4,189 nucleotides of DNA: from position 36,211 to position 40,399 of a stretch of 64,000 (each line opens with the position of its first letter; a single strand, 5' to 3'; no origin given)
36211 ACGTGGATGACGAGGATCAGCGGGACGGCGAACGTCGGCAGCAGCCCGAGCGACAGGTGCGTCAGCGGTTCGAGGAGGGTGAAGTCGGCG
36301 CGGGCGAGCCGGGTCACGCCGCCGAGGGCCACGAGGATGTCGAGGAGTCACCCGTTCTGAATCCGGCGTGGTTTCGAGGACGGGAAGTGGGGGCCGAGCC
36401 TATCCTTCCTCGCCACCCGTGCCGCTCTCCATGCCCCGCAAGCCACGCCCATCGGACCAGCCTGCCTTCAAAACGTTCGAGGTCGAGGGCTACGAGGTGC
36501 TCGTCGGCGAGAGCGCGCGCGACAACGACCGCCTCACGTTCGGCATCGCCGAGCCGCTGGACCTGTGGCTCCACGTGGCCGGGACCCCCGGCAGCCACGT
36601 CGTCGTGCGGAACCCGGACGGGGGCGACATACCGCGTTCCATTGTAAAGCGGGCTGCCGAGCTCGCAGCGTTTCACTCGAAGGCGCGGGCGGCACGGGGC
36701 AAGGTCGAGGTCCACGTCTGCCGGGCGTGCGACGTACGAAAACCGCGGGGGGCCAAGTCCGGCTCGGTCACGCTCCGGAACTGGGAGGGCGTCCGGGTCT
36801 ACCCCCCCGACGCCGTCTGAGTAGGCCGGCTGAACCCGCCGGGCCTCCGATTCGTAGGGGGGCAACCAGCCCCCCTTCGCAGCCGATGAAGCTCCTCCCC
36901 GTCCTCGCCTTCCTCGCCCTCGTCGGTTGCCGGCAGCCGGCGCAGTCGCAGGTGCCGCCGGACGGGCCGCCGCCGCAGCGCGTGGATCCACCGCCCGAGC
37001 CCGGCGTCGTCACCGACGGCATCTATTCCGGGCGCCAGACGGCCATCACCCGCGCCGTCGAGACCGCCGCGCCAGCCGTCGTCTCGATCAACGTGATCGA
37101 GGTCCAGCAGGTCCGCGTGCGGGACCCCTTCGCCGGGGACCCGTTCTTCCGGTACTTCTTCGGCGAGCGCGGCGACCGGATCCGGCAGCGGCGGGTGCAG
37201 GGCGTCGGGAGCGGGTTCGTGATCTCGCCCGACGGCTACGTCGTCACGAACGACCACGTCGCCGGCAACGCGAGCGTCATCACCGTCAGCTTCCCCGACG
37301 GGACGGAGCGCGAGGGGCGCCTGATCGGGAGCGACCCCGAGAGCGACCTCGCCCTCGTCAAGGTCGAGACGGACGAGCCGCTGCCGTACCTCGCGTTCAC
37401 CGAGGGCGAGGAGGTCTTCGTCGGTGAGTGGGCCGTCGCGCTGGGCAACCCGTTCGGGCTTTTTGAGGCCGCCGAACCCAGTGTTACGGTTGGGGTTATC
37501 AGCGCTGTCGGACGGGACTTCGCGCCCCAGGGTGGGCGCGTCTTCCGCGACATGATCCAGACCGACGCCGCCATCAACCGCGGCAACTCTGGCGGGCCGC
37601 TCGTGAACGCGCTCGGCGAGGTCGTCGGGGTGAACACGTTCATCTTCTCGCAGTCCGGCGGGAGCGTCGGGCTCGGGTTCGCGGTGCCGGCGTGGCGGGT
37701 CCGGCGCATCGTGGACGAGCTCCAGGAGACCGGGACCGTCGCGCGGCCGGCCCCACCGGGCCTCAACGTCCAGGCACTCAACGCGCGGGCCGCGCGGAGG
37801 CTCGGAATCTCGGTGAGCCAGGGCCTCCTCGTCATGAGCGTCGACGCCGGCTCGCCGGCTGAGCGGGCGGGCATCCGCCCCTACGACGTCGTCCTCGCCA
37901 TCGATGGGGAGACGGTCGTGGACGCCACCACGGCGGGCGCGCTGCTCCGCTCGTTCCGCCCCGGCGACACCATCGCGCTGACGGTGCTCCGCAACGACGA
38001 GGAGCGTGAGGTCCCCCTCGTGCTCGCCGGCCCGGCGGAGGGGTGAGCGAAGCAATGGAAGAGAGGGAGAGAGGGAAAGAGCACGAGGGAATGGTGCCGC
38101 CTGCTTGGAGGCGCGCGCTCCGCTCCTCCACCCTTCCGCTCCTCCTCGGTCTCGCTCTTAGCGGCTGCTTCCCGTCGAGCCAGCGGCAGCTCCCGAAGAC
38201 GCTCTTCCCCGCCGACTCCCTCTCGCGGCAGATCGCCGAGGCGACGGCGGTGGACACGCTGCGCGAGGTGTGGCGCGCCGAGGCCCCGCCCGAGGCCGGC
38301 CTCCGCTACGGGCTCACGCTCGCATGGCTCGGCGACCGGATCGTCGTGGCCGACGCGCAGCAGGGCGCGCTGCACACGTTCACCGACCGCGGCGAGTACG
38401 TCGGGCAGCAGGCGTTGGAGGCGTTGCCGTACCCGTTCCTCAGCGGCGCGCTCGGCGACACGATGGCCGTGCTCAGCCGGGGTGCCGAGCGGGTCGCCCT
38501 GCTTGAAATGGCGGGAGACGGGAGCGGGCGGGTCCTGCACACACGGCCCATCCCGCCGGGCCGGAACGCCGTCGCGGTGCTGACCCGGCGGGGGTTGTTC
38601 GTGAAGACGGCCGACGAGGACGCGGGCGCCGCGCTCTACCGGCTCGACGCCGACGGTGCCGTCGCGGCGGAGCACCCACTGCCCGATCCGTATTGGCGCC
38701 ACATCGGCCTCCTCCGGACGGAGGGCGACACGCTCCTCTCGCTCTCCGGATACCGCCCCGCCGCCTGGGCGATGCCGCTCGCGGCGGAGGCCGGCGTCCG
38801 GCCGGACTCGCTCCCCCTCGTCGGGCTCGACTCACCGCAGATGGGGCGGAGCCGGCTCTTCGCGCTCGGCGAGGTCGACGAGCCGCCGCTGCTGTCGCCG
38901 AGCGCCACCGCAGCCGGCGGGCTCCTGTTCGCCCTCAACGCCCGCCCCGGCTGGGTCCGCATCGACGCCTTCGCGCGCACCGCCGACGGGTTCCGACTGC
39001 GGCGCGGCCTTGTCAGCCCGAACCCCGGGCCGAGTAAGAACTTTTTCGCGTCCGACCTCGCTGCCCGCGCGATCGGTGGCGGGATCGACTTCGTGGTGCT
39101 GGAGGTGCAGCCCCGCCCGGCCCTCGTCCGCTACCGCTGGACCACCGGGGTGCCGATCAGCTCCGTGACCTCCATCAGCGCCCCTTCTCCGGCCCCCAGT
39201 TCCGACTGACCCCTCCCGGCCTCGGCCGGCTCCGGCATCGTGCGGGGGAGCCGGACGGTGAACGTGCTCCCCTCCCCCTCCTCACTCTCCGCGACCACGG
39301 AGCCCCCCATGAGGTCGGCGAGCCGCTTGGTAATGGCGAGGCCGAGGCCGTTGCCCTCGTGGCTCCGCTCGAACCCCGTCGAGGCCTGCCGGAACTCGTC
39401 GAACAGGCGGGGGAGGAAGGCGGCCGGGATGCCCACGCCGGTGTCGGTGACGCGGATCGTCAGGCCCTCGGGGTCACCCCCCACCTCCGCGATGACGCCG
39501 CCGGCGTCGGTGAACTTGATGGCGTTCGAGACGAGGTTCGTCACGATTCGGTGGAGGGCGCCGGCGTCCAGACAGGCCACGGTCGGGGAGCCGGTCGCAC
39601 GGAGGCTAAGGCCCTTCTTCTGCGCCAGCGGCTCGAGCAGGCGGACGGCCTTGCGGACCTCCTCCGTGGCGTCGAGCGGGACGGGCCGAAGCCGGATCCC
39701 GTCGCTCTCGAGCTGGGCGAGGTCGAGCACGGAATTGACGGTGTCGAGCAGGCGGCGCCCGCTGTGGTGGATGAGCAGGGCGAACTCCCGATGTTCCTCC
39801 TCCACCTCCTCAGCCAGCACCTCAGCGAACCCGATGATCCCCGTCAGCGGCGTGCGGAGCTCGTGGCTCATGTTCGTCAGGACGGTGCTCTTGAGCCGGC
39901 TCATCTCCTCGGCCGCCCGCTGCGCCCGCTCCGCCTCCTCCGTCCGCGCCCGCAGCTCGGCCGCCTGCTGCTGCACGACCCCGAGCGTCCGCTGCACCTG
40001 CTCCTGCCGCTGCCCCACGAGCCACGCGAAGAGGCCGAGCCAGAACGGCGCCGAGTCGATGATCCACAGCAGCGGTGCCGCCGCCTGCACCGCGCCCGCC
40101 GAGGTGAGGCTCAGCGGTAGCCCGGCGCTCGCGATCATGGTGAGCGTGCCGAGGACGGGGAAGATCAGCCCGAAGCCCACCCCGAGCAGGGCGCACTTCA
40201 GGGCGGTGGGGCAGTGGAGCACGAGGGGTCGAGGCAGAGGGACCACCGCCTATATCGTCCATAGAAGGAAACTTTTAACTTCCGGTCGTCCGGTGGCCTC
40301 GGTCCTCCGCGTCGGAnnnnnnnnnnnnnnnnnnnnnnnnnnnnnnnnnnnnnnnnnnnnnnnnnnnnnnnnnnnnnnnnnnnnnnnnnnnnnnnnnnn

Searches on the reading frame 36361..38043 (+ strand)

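Call 47: search_protein_families(library=pfam, proteins=[window:36361-38043:+], max_evalue=0.0001)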
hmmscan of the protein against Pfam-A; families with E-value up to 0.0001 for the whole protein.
window:36361-38043:+ (561 aa): 6 families
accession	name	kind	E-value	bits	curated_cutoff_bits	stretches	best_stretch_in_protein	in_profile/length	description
PF13365.12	Trypsin_2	-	4.3e-33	115.5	27.6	1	283-424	1-144/144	Trypsin-like peptidase domain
PF00089.32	Trypsin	-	5.1e-16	59.6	20.6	1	283-447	27-216/220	Trypsin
PF13180.12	PDZ_2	-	2.3e-15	57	27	1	485-551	7-76/80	PDZ domain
PF17820.7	PDZ_6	-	1.5e-10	41.1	27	1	491-544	2-54/54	PDZ domain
PF00595.29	PDZ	-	1.9e-07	31.8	23.2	1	479-542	10-80/81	PDZ domain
PF10459.15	Peptidase_S46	-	9.9e-05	21.6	22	0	279-302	45-68/698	Peptidase S46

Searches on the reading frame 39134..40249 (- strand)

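Call 51: search_protein_families(library=pfam, proteins=[window:39134-40249:-], max_evalue=0.0001)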
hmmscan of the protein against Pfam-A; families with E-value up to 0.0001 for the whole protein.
window:39134-40249:- (372 aa): 3 families
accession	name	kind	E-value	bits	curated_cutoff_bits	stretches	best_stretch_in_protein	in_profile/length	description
PF02518.31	HATPase_c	-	3.5e-28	98.7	26.4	1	228-337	2-110/111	Histidine kinase-, DNA gyrase B-, and HSP90-like ATPase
PF00512.31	HisKA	-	3.1e-18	66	26.9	1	120-182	2-65/66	His Kinase A (phospho-acceptor) domain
PF13581.12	HATPase_c_2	-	8.4e-06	26.3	27.4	1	196-330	6-123/127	Histidine kinase-like ATPase domain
